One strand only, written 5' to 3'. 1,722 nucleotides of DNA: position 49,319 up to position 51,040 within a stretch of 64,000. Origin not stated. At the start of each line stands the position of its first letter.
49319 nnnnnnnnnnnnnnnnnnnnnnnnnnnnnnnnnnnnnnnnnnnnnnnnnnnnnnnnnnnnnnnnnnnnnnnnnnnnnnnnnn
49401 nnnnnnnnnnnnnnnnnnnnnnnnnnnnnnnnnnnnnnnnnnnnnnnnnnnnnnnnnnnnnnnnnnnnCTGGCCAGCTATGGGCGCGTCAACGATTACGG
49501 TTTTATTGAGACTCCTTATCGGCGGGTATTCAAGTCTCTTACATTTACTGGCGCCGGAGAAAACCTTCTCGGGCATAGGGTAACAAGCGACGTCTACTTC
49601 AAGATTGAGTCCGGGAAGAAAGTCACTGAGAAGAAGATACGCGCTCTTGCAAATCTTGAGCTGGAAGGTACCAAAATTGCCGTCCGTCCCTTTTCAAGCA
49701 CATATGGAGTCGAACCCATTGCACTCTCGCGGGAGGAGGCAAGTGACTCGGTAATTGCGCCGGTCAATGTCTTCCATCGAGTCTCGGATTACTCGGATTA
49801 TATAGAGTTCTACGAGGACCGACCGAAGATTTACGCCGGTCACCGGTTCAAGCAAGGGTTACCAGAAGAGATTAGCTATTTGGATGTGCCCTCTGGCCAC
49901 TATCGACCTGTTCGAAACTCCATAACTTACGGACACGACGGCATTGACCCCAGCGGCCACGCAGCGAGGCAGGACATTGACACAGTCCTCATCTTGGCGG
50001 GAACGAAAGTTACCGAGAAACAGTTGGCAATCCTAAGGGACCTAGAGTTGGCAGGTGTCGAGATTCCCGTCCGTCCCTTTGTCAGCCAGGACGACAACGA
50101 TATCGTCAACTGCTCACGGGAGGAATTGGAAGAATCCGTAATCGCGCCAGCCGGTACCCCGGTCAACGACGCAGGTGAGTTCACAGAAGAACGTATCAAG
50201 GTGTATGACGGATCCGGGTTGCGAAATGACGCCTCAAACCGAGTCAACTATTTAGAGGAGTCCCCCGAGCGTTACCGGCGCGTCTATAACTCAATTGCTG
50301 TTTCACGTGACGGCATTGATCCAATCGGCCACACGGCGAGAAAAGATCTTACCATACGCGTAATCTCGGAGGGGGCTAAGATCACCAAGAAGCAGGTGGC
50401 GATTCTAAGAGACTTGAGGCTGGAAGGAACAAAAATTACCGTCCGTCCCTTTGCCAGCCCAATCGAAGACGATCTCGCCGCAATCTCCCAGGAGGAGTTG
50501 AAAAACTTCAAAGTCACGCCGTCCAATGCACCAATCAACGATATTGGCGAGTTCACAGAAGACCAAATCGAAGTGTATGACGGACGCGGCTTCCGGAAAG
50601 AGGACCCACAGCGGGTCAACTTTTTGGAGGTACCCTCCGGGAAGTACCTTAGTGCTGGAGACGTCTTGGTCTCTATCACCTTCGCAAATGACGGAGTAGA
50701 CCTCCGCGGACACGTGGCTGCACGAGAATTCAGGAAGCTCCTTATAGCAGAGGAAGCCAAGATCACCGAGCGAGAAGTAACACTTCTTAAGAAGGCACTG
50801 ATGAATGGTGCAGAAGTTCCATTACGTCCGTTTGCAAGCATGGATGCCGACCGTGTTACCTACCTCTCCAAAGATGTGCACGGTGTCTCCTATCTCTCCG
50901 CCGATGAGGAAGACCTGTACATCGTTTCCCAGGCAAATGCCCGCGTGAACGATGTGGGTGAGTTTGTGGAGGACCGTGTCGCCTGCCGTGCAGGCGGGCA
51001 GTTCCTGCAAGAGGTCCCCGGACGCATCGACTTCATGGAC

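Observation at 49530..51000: rpoB contains an insertion of about 455 aa built from four tandem ~125-aa modules, with lower GC than the rest of the gene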

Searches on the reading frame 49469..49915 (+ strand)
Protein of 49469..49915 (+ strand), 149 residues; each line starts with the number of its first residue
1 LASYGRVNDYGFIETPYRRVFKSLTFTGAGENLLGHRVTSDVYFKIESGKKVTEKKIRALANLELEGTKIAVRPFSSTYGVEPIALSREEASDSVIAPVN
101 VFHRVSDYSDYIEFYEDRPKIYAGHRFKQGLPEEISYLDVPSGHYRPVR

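Call 80: predict_structure(alignment_id=A4)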
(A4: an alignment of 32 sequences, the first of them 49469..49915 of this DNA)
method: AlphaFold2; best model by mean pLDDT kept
length: 149 residues; sequences in the alignment: 32
mean_pLDDT: 82.5   pTM: 0.75
mean pLDDT of the five models: 82.5, 81.2, 80.3, 78.5, 78.5
residues with pLDDT >= 90: 69; 70-90: 52; 50-70: 18; < 50: 10
segments of 3 or more residues with pLDDT < 50: 1-4, 144-149
pLDDT, mean of each block of 10 residues (from residue 1): 51 77 92 92 92 93 92 83 83 89 74 86 89 91 49
secondary structure, 60 per line:
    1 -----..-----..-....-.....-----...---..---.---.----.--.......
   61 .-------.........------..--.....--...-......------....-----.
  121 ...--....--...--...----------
elements in order: E16-19 E21-25 H54-61 E69-77 H88-92 E95-97 E102-104 E111-114 E120-123 E126-129 E137-139

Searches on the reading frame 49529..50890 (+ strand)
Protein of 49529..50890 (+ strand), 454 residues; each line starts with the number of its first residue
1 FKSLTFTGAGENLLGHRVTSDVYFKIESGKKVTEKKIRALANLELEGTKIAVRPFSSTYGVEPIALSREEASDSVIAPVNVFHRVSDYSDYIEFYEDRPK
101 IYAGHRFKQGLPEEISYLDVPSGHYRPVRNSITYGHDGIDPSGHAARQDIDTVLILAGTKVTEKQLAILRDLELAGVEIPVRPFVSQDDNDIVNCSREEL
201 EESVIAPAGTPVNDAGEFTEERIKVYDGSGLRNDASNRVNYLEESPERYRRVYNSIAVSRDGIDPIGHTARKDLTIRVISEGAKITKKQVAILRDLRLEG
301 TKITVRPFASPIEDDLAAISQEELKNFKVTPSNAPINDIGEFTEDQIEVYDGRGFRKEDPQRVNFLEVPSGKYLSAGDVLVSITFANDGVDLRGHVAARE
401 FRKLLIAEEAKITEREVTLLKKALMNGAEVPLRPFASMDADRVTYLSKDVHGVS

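Call 6: search_protein_families(library=pfam, proteins=[window:49529-50890:+], max_evalue=1)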
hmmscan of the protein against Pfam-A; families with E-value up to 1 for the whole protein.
window:49529-50890:+ (454 aa): 6 families
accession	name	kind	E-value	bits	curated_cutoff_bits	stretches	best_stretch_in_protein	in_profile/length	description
PF10385.14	RNA_pol_Rpb2_45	-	3.5e-08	33.8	28.2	2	199-227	20-48/66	RNA polymerase beta subunit external 1 domain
PF17777.6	RL10P_insert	-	0.03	14.7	29.1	0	277-296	50-69/71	Insertion domain in 60S ribosomal protein L10P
PF07697.16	7TMR-HDED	-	0.13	12.7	27.6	0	278-298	202-222/224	7TM-HD extracellular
PF01993.23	MTD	-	0.16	11.7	25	0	269-293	25-50/274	methylene-5,6,7,8-tetrahydromethanopterin dehydrogenase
PF21296.3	APAF-1-like_WHD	-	0.21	12.3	27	0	151-185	8-42/68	Apoptotic protease-activating factor 1-like, winged-helix domain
PF18030.7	Rimk_N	-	0.22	12.3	26.4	0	146-178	54-86/94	RimK PreATP-grasp domain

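Call 13: find_homologous_proteins(query=window:49529-50890:+, max_evalue=0.001)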
Query window:49529-50890:+: 8000 candidates shared short words with the query, none scored E <= 0.001.

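Call 24: search_protein_representatives(protein=window:49529-50890:+)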
Query: 454 residues. Proteins with E-value up to 0.001 (for the whole library): 5; up to 1e-10: 0; up to 1e-30: 0. The best 5 are listed.
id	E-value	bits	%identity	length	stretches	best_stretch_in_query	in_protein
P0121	7.9e-09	51.7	47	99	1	381-453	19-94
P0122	1.6e-07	47.4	27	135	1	278-382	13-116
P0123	6.4e-06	42.1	27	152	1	261-383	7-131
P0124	3.4e-04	36.4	29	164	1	141-255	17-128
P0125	3.9e-04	36.2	25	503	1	249-386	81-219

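Call 27: find_related_loci(query=window:49529-50890:+, collection=genome_contigs, flank=6000)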
Query window:49529-50890:+ (454 aa) in genome_contigs; peptide patterns used: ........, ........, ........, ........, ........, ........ (x = any residue, [..] = any of these).
266 stretches matched a pattern, but none encodes a relative of the query by tblastn (E <= 1e-3).

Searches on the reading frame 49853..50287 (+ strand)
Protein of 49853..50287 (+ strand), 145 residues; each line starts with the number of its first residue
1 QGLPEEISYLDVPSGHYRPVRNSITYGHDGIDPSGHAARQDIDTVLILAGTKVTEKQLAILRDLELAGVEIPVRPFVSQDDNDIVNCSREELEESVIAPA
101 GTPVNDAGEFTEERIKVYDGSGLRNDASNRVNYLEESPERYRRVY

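Call 57: predict_structure(alignment_id=A2)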
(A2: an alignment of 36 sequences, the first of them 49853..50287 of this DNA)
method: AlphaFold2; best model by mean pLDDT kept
length: 145 residues; sequences in the alignment: 36
mean_pLDDT: 81.1   pTM: 0.74
mean pLDDT of the five models: 81.1, 79.0, 77.7, 76.8, 73.9
residues with pLDDT >= 90: 53; 70-90: 66; 50-70: 7; < 50: 19
segments of 3 or more residues with pLDDT < 50: 1-13, 140-145
pLDDT, mean of each block of 10 residues (from residue 1): 42 72 89 90 83 91 88 91 84 87 91 87 87 77 35
secondary structure, 60 per line:
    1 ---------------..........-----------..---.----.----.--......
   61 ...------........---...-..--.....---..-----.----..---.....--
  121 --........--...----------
elements in order: E16-25 H55-63 E70-77 H89-93 E114-118 E123-127 E133-135

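Call 60: fold_search(model_id=the predicted structure, library=pdb)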
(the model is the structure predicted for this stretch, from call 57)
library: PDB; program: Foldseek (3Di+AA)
matches with E <= 10: 368; with E <= 0.001: 70
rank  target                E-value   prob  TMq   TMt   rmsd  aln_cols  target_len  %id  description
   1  9fjp_c                4.4e-05  1.00  0.38  0.05   1.7        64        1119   30  Cryo-EM structure of Mycobacterium tuberculosis sigma-B RNA polymerase bound to -10 promoter element ssDNA oligo (released 2025-04-02)
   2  8qu6_C                6.3e-05  1.00  0.38  0.05  14.1        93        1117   22  Mycobacterium smegnatis RNA polymerase transcription initiation complex with SigmaA, RbpA, HelD and an upstream-fork p (released 2024-10-02)
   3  8qti_C                7.6e-05  1.00  0.39  0.05   1.7        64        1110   28  Mycobacterium smegnatis RNAP open promoter complex with SigmaA and RbpA (released 2024-10-02)
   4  7z8q_c                9.1e-05  1.00  0.39  0.05   1.6        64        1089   30  Cryo-EM structure of Mycobacterium tuberculosis RNA polymerase core (released 2023-02-08)
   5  7pp4_c                9.1e-05  1.00  0.39  0.05   1.6        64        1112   30  Cryo-EM structure of Mycobacterium tuberculosis RNA polymerase holoenzyme comprising sigma factor SigB (released 2022-09-21)
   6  6fbv_C                1.3e-04  1.00  0.39  0.05   1.7        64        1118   30  Single particle cryo em structure of Mycobacterium tuberculosis RNA polymerase in complex with Fidaxomicin (released 2018-02-28)
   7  8sy5_I                1.3e-04  1.00  0.36  0.05  14.3        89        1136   16  E. coli DNA-directed RNA polymerase transcription elongation complex bound the unnatural dS-BTP base pair in the activ (released 2023-12-27)
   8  8sy7_I                1.5e-04  1.00  0.38  0.05  13.9        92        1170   16  E. coli DNA-directed RNA polymerase transcription elongation complex bound the unnatural dB-STP base pair in the activ (released 2023-12-27)
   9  5uh5_C                1.6e-04  1.00  0.39  0.05   1.6        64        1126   30  Crystal structure of Mycobacterium tuberculosis transcription initiation complex containing 3 nt of RNA (released 2017-04-12)
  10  6jcy_C                1.6e-04  1.00  0.39  0.05   1.7        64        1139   30  Mycobacterium tuberculosis RNA polymerase transcription initiation open complex with a chimeric ECF sigma factor sigH/ (released 2019-05-29)
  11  6kop_C                1.7e-04  1.00  0.39  0.05   1.6        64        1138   30  Mycobacterium tuberculosis initial transcription complex comprising sigma H and 5'-OH RNA of 9 nt (released 2020-03-11)
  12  6wmt_C                1.7e-04  1.00  0.38  0.05   1.8        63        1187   27  F. tularensis RNAPs70-(MglA-SspA)-ppGpp-PigR-iglA DNA complex (released 2020-11-11)
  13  7mkp_C                1.7e-04  1.00  0.34  0.04  14.5       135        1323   13  Escherichia coli RNA polymerase core enzyme (released 2021-06-23)
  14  9fjs_c                1.8e-04  1.00  0.39  0.05   1.6        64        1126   30  Cryo-EM structure of Mycobacterium tuberculosis sigma-B RNA polymerase bound to -10 promoter element ssDNA oligo - sig (released 2025-04-02)
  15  7p5x_AC               1.8e-04  1.00  0.39  0.05   1.7        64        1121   28  Mycobacterial RNAP with transcriptional activator PafBC (released 2021-12-22)
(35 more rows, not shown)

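Call 63: search_protein_families(library=pfam, alignment_id=A2, max_evalue=1)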
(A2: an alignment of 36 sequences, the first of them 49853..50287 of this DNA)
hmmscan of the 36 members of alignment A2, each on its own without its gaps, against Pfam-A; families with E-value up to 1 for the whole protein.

A. member 1, window:49853-50287:+ (145 aa): 2 families
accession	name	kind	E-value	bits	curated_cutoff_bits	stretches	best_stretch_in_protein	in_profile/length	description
PF10385.14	RNA_pol_Rpb2_45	-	0.0011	19.4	28.2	1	90-119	19-48/66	RNA polymerase beta subunit external 1 domain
PF24107.1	DUF7382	-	0.15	12.4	27.4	1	67-107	2-37/65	Domain of unknown function (DUF7382)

B. families by the number of members that match (of 36 scanned): 12 families
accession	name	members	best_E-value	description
PF10385.14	RNA_pol_Rpb2_45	34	6.4e-26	RNA polymerase beta subunit external 1 domain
PF12396.14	DUF3659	2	0.028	Protein of unknown function (DUF3659)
PF07697.16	7TMR-HDED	1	0.013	7TM-HD extracellular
PF05899.18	Cupin_3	1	0.017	EutQ-like cupin domain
PF01993.23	MTD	1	0.044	methylene-5,6,7,8-tetrahydromethanopterin dehydrogenase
PF24033.1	DUF7342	1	0.046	Family of unknown function (DUF7342)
PF02912.23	Phe_tRNA-synt_N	1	0.065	Aminoacyl tRNA synthetase class II, N-terminal domain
PF24253.1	DUF7454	1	0.11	Domain of unknown function (DUF7454)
PF24107.1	DUF7382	1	0.15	Domain of unknown function (DUF7382)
PF16140.10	DUF4848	1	0.15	Domain of unknown function (DUF4848)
PF01112.23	Asparaginase_2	1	0.21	Asparaginase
PF02803.24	Thiolase_C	1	0.21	Thiolase, C-terminal domain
